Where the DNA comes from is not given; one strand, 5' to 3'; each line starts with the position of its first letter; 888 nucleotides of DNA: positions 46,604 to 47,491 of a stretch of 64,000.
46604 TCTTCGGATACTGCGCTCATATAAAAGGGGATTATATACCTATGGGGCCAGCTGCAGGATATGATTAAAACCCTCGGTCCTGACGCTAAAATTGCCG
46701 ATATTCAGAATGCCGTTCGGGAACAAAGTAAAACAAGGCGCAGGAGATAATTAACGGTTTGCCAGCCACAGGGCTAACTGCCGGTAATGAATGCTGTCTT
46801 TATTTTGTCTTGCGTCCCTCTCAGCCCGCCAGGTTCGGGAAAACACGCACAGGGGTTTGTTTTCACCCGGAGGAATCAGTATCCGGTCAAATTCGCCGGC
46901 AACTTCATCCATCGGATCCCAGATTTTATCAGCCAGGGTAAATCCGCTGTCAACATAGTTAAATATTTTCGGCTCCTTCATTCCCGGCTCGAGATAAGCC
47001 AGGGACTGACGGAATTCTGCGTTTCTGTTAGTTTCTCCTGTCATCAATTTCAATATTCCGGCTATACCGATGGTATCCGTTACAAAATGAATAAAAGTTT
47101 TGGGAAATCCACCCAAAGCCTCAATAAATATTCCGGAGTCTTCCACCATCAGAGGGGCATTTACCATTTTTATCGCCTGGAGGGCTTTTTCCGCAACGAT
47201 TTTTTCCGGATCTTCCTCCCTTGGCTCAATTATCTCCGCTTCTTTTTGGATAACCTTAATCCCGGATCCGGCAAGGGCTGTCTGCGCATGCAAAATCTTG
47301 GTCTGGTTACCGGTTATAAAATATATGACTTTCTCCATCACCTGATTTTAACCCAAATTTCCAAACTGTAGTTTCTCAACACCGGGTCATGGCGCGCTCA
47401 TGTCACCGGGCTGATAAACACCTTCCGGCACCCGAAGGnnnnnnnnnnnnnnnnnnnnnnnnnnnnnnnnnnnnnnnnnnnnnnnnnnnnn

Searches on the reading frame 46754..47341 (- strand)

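Call 41: search_protein_families(library=pfam, proteins=[window:46754-47341:-], max_evalue=0.001)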
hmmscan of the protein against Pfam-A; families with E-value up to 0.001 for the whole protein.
window:46754-47341:- (196 aa): 1 family
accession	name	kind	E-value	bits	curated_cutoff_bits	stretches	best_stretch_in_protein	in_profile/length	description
PF01725.21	Ham1p_like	-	1.1e-19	71.5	22.5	1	6-165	1-163/186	Ham1 family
